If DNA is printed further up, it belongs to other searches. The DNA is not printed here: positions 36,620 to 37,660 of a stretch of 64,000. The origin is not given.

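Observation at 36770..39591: Unexplained four-gene module directly behind the periplasmic formate dehydrogenase operon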

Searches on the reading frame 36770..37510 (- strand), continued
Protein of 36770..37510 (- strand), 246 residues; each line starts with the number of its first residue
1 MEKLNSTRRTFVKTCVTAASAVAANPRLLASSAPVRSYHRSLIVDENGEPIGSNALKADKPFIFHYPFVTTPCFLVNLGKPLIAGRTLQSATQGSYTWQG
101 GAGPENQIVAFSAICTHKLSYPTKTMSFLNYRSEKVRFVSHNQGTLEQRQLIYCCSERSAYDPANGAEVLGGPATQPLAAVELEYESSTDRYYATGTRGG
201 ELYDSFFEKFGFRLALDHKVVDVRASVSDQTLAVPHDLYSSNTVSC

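Call 44: search_protein_families(library=pfam, proteins=[L031:9148-9738:-, L031:8241-9155:-, L031:7513-8490:-, L031:10994-12262:-, L031:13003-14853:+, L031:14909-16162:+, L059:8624-9820:+, L059:6580-8754:-, L059:11170-12513:+, L059:12734-13819:-], max_evalue=0.001)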
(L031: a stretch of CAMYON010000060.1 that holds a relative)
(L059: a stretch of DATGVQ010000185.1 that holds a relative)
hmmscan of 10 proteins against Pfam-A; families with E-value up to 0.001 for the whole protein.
L031:9148-9738:- (196 aa): 2 families
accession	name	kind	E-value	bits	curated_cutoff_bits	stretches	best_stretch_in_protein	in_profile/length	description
PF21028.2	DUF1285_C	-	2.7e-29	101.7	29.3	1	97-191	1-95/95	Protein of unknown function (DUF1285), C-terminal domain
PF06938.16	DUF1285_N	-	4.8e-29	100.4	29.3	1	34-96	5-67/67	Domain of unknown function (DUF1285), N-terminal domain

L031:8241-9155:- (304 aa): 1 family
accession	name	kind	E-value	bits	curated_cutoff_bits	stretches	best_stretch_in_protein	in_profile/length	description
PF01063.24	Aminotran_4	-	5.9e-45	154.3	28.5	1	46-274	1-223/223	Amino-transferase class IV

L031:7513-8490:- (325 aa): 1 family
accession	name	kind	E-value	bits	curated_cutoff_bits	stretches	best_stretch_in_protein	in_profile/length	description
PF19798.5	Sulfotransfer_5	-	7.8e-58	196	23.2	1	87-318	2-222/226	Sulfotransferase domain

L031:10994-12262:- (422 aa): 3 families
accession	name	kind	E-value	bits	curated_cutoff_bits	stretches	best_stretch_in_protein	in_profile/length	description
PF03453.22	MoeA_N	-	2.8e-43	147.8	30.8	1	20-183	1-160/160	MoeA N-terminal region (domain I and II)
PF00994.29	MoCF_biosynth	-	4.6e-32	111.1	26.6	1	198-331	3-142/144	Probable molybdopterin binding domain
PF03454.20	MoeA_C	-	2.2e-20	73.1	22.1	1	346-417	1-71/72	MoeA C-terminal region (domain IV)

L031:13003-14853:+ (616 aa): 2 families
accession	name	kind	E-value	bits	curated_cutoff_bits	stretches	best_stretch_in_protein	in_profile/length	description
PF01314.23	AFOR_C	-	3.7e-130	435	27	1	227-616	9-385/385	Aldehyde ferredoxin oxidoreductase, domains 2 & 3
PF02730.20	AFOR_N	-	4.2e-80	268.6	29.8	1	6-205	2-199/199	Aldehyde ferredoxin oxidoreductase, N-terminal domain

L031:14909-16162:+ (417 aa): 11 families
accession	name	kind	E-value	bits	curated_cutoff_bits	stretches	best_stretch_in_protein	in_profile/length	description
PF07992.20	Pyr_redox_2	-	1.2e-58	199.3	26.1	1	2-278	2-280/291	Pyridine nucleotide-disulphide oxidoreductase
PF00070.33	Pyr_redox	-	2.2e-15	57.4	22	1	143-223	1-81/82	Pyridine nucleotide-disulphide oxidoreductase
PF13738.12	Pyr_redox_3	-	6.7e-10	39.1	30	1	69-273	96-305/305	Pyridine nucleotide-disulphide oxidoreductase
PF13454.12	NAD_binding_9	-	5.3e-09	36.7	21.8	0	5-59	2-61/155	FAD-NAD(P)-binding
PF01266.30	DAO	-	7.8e-09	35.9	27.9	0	191-247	157-212/353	FAD dependent oxidoreductase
PF03486.20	HI0933_like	-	3.4e-08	33.7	50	0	162-245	88-171/244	HI0933-like protein Rossmann domain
PF13450.12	NAD_binding_8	-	1.3e-07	32.2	21.9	0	5-28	1-22/68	NAD(P)-binding Rossmann-like domain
PF05834.18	Lycopene_cycl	-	1.6e-05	24.6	23.4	0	4-39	3-38/380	Lycopene cyclase protein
PF01593.30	Amino_oxidase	-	6.1e-05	22.9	19.8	0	171-238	200-256/443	Flavin containing amine oxidoreductase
PF04820.20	Trp_halogenase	-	0.0001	21.7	21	0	188-240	163-215/458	Tryptophan halogenase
PF18267.7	Rubredoxin_C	-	0.00077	19.8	25.9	0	319-387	2-70/70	Rubredoxin NAD+ reductase C-terminal domain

L059:8624-9820:+ (398 aa): 2 families
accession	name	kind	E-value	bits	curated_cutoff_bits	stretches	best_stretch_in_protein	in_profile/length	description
PF00753.33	Lactamase_B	-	6.3e-16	59.3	22.7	1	59-248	6-196/196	Metallo-beta-lactamase superfamily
PF12706.13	Lactamase_B_2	-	0.00012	22.2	27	1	71-141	3-79/200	Beta-lactamase superfamily domain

L059:6580-8754:- (724 aa): 2 families
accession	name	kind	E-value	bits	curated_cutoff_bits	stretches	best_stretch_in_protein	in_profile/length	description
PF00149.33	Metallophos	-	1.5e-05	26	21.5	0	236-614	3-189/191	Calcineurin-like phosphoesterase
PF10518.14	TAT_signal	-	3.9e-05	23.8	22.7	1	154-171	2-19/21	TAT (twin-arginine translocation) pathway signal sequence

L059:11170-12513:+ (447 aa): 2 families
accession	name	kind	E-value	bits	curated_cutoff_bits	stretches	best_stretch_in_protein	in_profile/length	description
PF01979.26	Amidohydro_1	-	9.6e-76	255.7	25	1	61-409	2-344/345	Amidohydrolase family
PF07969.17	Amidohydro_3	-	5.6e-23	82.6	29.7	1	109-409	159-470/472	Amidohydrolase family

L059:12734-13819:- (361 aa): 4 families
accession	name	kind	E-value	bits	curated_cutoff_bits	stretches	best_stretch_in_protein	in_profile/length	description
PF13343.11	SBP_bac_6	-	3.2e-19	69.8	24.6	1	122-316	21-221/245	Bacterial extracellular solute-binding protein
PF13416.11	SBP_bac_8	-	9.4e-15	55.6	27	1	75-307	2-253/279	Bacterial extracellular solute-binding protein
PF13531.11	SBP_bac_11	-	4.6e-14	53.2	25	1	63-309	3-223/227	Bacterial extracellular solute-binding protein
PF01547.30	SBP_bac_1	-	7.3e-13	49.6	26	1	72-305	10-307/307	Bacterial extracellular solute-binding protein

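Call 59: search_solved_structures(query=A2, max_evalue=0.01, show_alignments=3)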
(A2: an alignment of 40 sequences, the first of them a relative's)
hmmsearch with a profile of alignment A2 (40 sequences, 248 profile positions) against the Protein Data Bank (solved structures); distinct sequences matched with E-value up to 0.01: 13.
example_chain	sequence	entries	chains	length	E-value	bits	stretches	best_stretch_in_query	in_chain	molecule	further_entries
1jm1_A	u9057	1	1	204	8.8e-15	57.9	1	62-200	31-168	Rieske iron-sulfur protein soxF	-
8rtl_D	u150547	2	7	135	5.2e-11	45.5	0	101-125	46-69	Arsenite oxidase subunit AioB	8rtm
8rtl_B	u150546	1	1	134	5.6e-11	45.4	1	55-125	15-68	Arsenite oxidase subunit AioB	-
8cff_B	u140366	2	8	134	1.5e-10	44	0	101-121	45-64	Arsenite oxidase subunit AioB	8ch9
8cgs_B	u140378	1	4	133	1.6e-10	44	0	101-122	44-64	AioB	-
1g8k_B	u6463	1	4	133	2.7e-09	39.9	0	57-125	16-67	ARSENITE OXIDASE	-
1g8j_B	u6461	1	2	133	4e-09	39.3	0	83-125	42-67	ARSENITE OXIDASE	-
8r3a_B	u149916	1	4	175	7.9e-07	31.8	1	101-129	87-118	Arsenite oxidase small subunit AioB Rieske [2Fe-2S] cluster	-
5nqd_B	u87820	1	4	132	9.7e-07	31.5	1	101-129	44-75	Arsenite oxidase small subunit AioB Rieske [2Fe-2S] cluster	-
4aay_B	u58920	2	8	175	1e-06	31.4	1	101-129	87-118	AROB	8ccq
8ed4_B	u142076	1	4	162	1.8e-06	30.6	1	101-130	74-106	AroB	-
3fou_A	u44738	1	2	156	0.00039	23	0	155-185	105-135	Quinol-cytochrome c reductase, Rieske iron-sulfur subunit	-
1nyk_A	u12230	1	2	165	0.00051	22.6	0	155-185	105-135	Rieske iron-sulfur protein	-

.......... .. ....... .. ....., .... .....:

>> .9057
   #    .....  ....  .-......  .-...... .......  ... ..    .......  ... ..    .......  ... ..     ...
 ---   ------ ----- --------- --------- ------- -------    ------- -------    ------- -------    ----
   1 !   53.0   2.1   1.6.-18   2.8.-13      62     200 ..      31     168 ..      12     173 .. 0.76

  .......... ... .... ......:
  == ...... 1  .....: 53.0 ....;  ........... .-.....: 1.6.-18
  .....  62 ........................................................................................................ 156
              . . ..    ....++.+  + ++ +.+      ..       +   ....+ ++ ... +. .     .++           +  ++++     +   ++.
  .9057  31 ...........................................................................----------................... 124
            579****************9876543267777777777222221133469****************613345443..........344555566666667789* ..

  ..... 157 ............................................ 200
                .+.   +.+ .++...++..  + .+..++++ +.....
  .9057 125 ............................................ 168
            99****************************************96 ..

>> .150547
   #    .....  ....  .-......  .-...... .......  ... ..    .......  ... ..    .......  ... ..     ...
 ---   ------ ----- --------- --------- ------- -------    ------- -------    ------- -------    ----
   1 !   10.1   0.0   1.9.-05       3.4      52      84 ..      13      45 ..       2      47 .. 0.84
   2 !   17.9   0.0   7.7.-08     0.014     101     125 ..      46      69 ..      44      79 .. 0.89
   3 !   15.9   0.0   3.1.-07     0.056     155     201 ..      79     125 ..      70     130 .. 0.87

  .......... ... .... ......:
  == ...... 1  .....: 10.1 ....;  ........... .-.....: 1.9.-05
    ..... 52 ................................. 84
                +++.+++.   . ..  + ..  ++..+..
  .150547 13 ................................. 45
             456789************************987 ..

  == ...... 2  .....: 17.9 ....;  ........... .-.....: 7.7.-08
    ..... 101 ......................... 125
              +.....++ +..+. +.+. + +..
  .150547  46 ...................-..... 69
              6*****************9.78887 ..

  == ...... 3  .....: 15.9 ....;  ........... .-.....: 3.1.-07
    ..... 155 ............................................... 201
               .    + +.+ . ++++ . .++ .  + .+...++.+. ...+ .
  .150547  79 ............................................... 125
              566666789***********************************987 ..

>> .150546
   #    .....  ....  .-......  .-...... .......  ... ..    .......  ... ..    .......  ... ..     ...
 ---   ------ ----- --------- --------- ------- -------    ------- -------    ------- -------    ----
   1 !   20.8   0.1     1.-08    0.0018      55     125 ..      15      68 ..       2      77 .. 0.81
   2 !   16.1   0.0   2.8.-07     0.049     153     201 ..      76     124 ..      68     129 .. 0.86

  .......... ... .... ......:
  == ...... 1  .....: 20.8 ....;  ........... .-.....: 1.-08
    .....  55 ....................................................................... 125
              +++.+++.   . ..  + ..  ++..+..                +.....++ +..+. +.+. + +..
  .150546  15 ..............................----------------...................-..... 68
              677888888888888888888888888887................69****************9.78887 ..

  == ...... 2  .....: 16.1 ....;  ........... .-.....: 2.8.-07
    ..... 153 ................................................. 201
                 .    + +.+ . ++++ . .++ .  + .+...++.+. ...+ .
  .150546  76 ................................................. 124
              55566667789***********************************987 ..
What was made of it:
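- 36770..37510 (-): Rsk: 246-aa Tat-signal Rieske-fold protein of AioB/SoxF type. Its site is Cys115-x-His117 ... Cys154-Cys155-Ser156-Glu157, plus a C-terminal Cys246. Its start is 5 nt after the BPL-like stop. PDB profile search: SoxF 8.8e-15, with the ligand alignment (call 59).
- Checked: Rsk: the second His ligand is Glu and both disulfide Cys are Ser (call 59).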

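Call 60: search_dna_similar(query=window:36770-37510:-, collection=plasmids, mode=protein, max_evalue=0.001, max_rows=15)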
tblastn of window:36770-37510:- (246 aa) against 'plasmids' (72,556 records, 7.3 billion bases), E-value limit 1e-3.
Records with a match: 40; places in all: 42; records where one place covers at least 80% of the query: 19.
Best place of each record, by identity: <60% 40.
By first word of the organism name: Ralstonia 17; Thermus 9; Burkholderia 4; Hydrogenophaga 3; Pseudosulfitobacter 2; Acidiphilium 1; Paracoccus 1; Cytobacillus 1; Paraburkholderia 1; Cupriavidus 1.
By predicted mobility (MOB-suite, as given by PLSDB): non-mobilizable 31; conjugative 7; mobilizable 2.
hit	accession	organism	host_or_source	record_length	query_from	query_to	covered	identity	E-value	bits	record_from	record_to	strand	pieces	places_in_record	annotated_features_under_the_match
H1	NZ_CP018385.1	Burkholderia pseudomallei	Homo sapiens,clinical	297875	1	199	81%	28.6%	1e-9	66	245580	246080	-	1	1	arsenate reductase (azurin) small subunit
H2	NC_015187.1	Acidiphilium multivorum AIU301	-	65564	2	192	78%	29.8%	3e-5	52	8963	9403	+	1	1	arsenate reductase (azurin) small subunit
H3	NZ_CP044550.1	Hydrogenophaga sp. BPS33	-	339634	1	199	81%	27.6%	8e-9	63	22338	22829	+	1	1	arsenate reductase (azurin) small subunit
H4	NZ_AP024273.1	Thermus thermophilus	-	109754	7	216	85%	25.9%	1e-5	53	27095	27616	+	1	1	arsenate reductase (azurin) small subunit | arsenate reductase (azurin) large subunit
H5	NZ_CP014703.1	Ralstonia solanacearum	Solanum tuberosum,cell culture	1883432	2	199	80%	26.1%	2e-7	59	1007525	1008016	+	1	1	none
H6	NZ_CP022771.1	Ralstonia solanacearum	Solanum tuberosum,single cell,Potato ...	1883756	2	199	80%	26.1%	2e-7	59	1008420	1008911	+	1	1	none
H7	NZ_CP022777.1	Ralstonia solanacearum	Solanum tuberosum,single cell,Potato ...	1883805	2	199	80%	26.1%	2e-7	59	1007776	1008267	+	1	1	none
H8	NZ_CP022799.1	Ralstonia solanacearum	Solanum tuberosum,single cell,Potato ...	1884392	2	199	80%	26.1%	2e-7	59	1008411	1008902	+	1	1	none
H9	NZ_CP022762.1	Ralstonia solanacearum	Solanum tuberosum,single cell,Potato ...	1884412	2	199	80%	26.1%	2e-7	59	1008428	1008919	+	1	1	none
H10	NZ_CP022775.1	Ralstonia solanacearum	Solanum tuberosum,single cell,Potato ...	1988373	2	199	80%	26.1%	2e-7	59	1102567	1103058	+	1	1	none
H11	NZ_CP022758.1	Ralstonia solanacearum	Solanum tuberosum,single cell,Potato ...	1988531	2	199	80%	26.1%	2e-7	59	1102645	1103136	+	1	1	none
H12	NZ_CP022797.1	Ralstonia solanacearum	Solanum tuberosum,single cell,Potato ...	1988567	2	199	80%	26.1%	2e-7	59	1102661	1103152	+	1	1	none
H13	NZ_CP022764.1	Ralstonia solanacearum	Solanum tuberosum,single cell,Potato ...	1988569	2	199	80%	26.1%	2e-7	59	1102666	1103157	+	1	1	none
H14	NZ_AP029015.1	Ralstonia pseudosolanacearum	-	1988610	2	199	80%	26.1%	2e-7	59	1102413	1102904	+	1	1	none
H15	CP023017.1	Ralstonia solanacearum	Solanum tuberosum,single cell,Potato ...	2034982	2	199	80%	26.1%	2e-7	59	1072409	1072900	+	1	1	arsenate reductase (azurin) small subunit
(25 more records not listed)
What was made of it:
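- Tried and rejected: Only bona fide AioB at 26-30% identity was found (call 60).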

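Call 61: search_dna_similar(query=L005:9393-9869:-, collection=plasmids, mode=protein, max_evalue=0.001, max_rows=15)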
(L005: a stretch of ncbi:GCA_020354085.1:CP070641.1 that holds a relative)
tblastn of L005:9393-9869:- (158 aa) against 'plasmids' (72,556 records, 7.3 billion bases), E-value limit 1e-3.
Records with a match: 78; places in all: 78; records where one place covers at least 80% of the query: 77.
Best place of each record, by identity: <60% 78.
By first word of the organism name: Pseudosulfitobacter 47; Sulfitobacter 14; Sinorhizobium 5; Bradyrhizobium 3; Sagittula 3; Alloyangia 2; Methylobacterium 1; Salipiger 1; Microvirga 1; Tateyamaria 1.
By predicted mobility (MOB-suite, as given by PLSDB): non-mobilizable 75; conjugative 2; mobilizable 1.
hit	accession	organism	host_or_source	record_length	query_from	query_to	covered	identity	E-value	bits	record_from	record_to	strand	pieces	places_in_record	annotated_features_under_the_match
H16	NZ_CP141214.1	Sinorhizobium meliloti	alfalfa,Isolate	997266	1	146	92%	51.4%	7e-27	112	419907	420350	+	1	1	DUF6505 family protein | biotin/lipoate--protein ligase family protein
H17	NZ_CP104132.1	Sinorhizobium sp. K101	Phaseolus vulgaris,cell ...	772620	1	146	92%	50.7%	3e-25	107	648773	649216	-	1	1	DUF6505 family protein | biotin/lipoate--protein ligase family protein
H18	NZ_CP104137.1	Sinorhizobium sp. C101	Phaseolus vulgaris,cell ...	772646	1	146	92%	50.7%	3e-25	107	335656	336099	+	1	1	DUF6505 family protein | biotin/lipoate--protein ligase family protein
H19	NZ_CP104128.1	Sinorhizobium sp. M103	Phaseolus vulgaris,cell ...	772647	1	146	92%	50.7%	3e-25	107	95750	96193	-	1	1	DUF6505 family protein | biotin/lipoate--protein ligase family protein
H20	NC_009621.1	Sinorhizobium medicae WSM419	-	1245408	1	146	92%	50.0%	5e-26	109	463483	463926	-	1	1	record has no annotation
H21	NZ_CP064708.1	Bradyrhizobium sp. 131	Acmispon strigosus,cell culture,root ...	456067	1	158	100%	40.9%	1e-19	91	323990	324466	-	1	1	DUF6505 family protein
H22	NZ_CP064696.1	Bradyrhizobium sp. 184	Acmispon strigosus,cell culture,root ...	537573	1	158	100%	40.9%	1e-19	91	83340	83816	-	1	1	DUF6505 family protein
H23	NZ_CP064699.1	Bradyrhizobium sp. 183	Acmispon strigosus,cell culture,root ...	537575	1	158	100%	40.9%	1e-19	91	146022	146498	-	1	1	DUF6505 family protein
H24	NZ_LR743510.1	Methylobacterium bullatum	-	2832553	1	139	88%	45.0%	1e-19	91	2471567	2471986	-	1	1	none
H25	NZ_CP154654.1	Alloyangia pacifica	-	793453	1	147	93%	41.3%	9e-16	80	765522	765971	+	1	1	DUF6505 family protein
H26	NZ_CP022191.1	Alloyangia pacifica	cell culture,oil-contaminated sediment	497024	1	147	93%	41.3%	9e-16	80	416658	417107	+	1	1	DUF6505 family protein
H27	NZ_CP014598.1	Salipiger sp. CCB-MM3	mangrove soil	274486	1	147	93%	40.7%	2e-14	76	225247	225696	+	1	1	DUF6505 family protein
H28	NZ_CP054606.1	Pseudosulfitobacter pseudonitzschiae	surface sea water,shallow sea, symbosis ...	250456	2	147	92%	39.6%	1e-13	74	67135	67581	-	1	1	DUF6505 family protein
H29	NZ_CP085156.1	Pseudosulfitobacter sp. DSM 107133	cell culture,Seawater from the North ...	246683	2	147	92%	38.9%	5e-13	72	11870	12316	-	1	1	DUF6505 family protein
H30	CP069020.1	Pseudosulfitobacter pseudonitzschiae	Skeletonema menzelii,The surface ...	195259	2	147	92%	38.9%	7e-13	72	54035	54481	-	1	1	hypothetical protein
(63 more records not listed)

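Call 62: get_annotated_region(hit=H16, flank=14000)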
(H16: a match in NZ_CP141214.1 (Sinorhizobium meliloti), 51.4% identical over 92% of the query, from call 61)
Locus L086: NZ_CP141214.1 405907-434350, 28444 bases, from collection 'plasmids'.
description: Sinorhizobium meliloti strain LMB1 plasmid pB, complete sequence
organism: Sinorhizobium meliloti (NCBI taxid 382)
taxonomy: Bacteria; Pseudomonadota; Alphaproteobacteria; Hyphomicrobiales; Rhizobiaceae; Sinorhizobium; Sinorhizobium meliloti
host: -; source: alfalfa,Isolate; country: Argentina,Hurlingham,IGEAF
typing (MOB-suite, as given by PLSDB): conjugative; relaxase MOBQ; mating-pair formation MPF_T
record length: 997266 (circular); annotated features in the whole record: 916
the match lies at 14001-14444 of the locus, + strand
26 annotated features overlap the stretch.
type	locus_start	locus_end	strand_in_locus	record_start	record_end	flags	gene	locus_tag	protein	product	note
CDS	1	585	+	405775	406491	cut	-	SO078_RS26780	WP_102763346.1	Crp/Fnr family transcriptional regulator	GO:0006355 - regulation of DNA-templated transcription [Evidence IEA]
CDS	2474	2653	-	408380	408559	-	-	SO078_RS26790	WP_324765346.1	hypothetical protein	-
CDS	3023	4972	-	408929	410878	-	-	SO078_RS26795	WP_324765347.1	molybdopterin biosynthesis protein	GO:0032324 - molybdopterin cofactor biosynthetic process [Evidence IEA]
CDS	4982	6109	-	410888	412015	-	-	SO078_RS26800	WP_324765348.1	molybdopterin-binding protein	-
CDS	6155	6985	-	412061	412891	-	-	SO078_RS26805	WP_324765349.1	extracellular solute-binding protein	-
CDS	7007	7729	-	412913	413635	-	-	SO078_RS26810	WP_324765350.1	ATP-binding cassette domain-containing protein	-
CDS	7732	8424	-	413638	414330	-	-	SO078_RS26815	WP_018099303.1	ABC transporter permease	GO:0055085 - transmembrane transport [Evidence IEA]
CDS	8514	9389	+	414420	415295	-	-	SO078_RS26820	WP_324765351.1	helix-turn-helix transcriptional regulator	-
CDS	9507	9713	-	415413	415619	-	-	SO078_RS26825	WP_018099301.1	DUF6494 family protein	-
CDS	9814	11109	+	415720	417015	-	-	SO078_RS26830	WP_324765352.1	hypothetical protein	-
CDS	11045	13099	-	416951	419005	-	-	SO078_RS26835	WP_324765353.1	4Fe-4S binding protein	-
CDS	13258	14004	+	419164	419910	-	-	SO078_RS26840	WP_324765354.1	biotin/lipoate--protein ligase family protein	GO:0036211 - protein modification process [Evidence IEA]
CDS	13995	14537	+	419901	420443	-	-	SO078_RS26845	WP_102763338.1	DUF6505 family protein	-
CDS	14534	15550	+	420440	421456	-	-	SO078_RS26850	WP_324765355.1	DUF6352 family protein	-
CDS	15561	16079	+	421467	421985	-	-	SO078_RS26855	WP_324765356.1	DUF3305 domain-containing protein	-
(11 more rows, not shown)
